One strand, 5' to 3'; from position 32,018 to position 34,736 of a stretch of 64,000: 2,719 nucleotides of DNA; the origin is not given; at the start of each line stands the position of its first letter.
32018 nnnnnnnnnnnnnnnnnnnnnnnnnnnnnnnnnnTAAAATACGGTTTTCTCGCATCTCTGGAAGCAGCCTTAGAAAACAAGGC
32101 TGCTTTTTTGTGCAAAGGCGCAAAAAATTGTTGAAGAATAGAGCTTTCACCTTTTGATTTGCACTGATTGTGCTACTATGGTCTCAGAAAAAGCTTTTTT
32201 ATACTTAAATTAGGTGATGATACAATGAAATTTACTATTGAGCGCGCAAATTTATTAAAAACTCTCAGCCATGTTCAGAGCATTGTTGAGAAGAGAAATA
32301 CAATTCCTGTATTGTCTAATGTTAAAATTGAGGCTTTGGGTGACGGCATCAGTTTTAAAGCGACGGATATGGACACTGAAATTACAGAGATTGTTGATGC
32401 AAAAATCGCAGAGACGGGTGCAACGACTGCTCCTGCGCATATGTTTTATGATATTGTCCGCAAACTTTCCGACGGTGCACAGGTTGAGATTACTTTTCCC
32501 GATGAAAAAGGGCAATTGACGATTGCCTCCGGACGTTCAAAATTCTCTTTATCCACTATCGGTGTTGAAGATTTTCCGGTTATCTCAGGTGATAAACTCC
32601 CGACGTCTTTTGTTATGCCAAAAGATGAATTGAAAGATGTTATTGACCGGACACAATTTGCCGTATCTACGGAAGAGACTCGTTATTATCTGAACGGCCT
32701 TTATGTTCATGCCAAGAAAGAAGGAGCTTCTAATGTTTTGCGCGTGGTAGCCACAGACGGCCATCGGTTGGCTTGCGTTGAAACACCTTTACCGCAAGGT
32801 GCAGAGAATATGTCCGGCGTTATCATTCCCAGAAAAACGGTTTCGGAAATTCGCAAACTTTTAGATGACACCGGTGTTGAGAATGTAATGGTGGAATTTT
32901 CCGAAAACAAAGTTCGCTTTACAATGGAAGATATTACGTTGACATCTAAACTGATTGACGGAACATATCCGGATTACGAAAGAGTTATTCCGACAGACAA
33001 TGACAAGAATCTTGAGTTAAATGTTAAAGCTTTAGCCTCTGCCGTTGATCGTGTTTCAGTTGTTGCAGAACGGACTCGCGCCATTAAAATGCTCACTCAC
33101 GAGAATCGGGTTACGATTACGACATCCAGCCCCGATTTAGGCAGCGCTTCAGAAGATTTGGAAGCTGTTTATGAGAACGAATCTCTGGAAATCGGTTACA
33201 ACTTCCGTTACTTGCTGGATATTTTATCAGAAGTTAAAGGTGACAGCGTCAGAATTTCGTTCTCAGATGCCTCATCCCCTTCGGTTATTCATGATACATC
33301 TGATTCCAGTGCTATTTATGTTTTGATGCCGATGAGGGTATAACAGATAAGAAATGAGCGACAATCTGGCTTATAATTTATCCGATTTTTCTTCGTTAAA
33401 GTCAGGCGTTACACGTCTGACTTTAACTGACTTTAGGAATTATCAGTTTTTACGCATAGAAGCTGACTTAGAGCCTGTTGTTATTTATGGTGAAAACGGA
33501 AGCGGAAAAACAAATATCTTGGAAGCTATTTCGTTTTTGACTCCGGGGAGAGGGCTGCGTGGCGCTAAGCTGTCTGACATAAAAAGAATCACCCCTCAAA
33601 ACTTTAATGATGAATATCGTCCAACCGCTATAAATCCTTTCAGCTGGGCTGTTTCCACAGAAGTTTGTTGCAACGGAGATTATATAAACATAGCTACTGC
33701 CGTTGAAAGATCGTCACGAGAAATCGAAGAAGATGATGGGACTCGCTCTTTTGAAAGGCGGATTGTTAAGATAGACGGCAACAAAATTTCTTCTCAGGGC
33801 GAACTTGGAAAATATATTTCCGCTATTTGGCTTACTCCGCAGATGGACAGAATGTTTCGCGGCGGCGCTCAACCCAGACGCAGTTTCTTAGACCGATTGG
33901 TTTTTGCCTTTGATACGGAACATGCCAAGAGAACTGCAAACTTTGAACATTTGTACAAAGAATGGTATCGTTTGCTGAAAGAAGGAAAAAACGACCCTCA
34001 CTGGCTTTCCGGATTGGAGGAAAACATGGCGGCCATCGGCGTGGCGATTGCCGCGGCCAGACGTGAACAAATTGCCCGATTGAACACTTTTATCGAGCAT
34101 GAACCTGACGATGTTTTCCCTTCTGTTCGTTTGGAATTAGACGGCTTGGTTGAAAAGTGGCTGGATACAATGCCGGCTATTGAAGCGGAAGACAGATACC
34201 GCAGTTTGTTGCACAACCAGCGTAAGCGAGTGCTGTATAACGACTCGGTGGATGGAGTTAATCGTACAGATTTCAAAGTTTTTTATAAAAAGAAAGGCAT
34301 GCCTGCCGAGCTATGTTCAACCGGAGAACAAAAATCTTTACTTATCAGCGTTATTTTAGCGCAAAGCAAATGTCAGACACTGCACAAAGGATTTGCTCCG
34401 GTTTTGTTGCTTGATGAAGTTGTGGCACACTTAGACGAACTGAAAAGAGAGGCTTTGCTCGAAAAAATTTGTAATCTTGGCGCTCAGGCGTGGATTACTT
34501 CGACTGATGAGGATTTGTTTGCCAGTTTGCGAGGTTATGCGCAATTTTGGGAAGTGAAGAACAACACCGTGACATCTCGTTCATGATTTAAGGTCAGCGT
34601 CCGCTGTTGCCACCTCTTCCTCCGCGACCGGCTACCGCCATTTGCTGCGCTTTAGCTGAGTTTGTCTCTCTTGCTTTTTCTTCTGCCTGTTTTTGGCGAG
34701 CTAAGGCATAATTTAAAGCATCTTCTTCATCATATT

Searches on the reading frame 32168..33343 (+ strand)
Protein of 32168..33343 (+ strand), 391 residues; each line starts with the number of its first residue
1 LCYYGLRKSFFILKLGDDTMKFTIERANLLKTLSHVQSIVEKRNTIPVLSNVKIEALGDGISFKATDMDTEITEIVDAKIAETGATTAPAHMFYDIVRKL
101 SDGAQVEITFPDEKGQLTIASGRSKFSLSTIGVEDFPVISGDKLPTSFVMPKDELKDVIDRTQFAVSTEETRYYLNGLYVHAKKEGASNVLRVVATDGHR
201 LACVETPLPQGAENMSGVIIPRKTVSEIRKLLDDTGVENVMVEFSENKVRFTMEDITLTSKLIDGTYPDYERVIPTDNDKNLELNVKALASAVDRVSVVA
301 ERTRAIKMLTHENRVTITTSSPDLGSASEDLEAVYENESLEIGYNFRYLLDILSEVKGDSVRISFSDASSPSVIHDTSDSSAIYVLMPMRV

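Call 46: search_protein_families(library=pfam, proteins=[window:32168-33343:+], max_evalue=0.00001)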
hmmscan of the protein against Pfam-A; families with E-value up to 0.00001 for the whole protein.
window:32168-33343:+ (391 aa): 3 families
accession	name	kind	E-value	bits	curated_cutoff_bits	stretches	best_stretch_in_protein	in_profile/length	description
PF00712.24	DNA_pol3_beta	-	3.4e-43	147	24.4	1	20-139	1-119/120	DNA polymerase III beta subunit, N-terminal domain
PF02767.21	DNA_pol3_beta_2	-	1.2e-39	135.7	27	1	150-269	2-116/116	DNA polymerase III beta subunit, central domain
PF02768.20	DNA_pol3_beta_3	-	1.7e-35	121.9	27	1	272-390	2-121/121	DNA polymerase III beta subunit, C-terminal domain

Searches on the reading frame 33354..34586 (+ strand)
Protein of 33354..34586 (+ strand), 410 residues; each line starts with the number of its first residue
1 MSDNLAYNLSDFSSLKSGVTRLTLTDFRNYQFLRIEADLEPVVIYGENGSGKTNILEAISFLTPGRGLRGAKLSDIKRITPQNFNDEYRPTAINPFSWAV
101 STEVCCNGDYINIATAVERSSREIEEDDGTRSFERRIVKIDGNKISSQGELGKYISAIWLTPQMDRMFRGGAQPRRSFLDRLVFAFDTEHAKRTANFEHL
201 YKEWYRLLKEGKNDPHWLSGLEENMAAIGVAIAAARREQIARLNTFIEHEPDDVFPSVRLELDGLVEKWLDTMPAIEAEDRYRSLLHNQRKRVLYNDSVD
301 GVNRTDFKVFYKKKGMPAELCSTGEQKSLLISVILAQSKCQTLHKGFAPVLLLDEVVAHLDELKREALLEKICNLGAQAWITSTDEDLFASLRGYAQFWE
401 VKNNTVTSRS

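Call 34: search_protein_families(library=pfam, proteins=[window:33354-34586:+])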
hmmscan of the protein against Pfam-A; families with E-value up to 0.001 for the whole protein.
window:33354-34586:+ (410 aa): 5 families
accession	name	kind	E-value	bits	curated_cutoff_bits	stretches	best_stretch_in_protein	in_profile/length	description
PF02463.25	SMC_N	-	1.2e-20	74.4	40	1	19-394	2-207/220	RecF/RecN/SMC N terminal domain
PF13304.12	AAA_21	-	4.1e-11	43.9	27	1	43-62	3-22/304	AAA domain, putative AbiEii toxin, Type IV TA system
PF13476.12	AAA_23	-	2.8e-09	38.4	27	1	21-150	1-107/201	AAA domain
PF13175.12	AAA_15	-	8.9e-05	22.7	32.1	1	21-62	5-46/374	AAA ATPase domain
PF01637.24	ATPase_2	-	0.00035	20.9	33.2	0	40-86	21-67/225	ATPase domain predominantly from Archaea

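Call 75: find_homologous_proteins(query=window:33354-34586:+, max_evalue=1e-60)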
Query window:33354-34586:+ (410 aa): 7200 proteins with E <= 1e-60 among 8000 candidates; the best 120 are listed.
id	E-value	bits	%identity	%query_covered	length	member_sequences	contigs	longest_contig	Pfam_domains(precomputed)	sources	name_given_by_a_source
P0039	3.0e-275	930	100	100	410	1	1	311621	PF13476.13,PF02463.26,PF13304.13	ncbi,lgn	-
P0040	2.5e-227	772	84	99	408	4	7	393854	PF13476.13,PF02463.26,PF13304.13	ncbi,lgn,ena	-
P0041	5.9e-220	748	81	99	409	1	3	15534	PF13476.13,PF02463.26,PF13304.13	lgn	-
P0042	1.7e-218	743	81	99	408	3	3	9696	PF13476.13,PF02463.26,PF13304.13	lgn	-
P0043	3.6e-218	742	81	100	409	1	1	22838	PF13476.13,PF02463.26,PF13304.13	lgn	-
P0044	5.0e-218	742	80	100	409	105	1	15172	PF13476.13,PF02463.26,PF13304.13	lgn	-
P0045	6.8e-218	741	80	100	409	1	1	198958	PF13476.13,PF02463.26,PF13304.13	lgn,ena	-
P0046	1.5e-215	734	80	99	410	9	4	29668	PF13476.13,PF02463.26,PF13304.13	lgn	-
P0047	4.3e-215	732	80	100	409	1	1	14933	PF13476.13,PF02463.26,PF13304.13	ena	-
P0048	1.5e-209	714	76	99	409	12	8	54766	PF13476.13,PF02463.26,PF13304.13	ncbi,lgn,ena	-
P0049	2.5e-209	713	78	100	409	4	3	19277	PF13476.13,PF02463.26,PF13304.13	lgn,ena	-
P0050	1.1e-208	711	77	100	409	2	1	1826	PF13476.13,PF02463.26,PF13304.13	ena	-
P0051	2.4e-208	710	78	100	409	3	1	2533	PF13476.13,PF02463.26,PF13304.13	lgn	-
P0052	3.6e-207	706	78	99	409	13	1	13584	PF13476.13,PF02463.26,PF13304.13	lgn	-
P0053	1.1e-206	704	78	99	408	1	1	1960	PF13175.13,PF13476.13,PF02463.26,PF13304.13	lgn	-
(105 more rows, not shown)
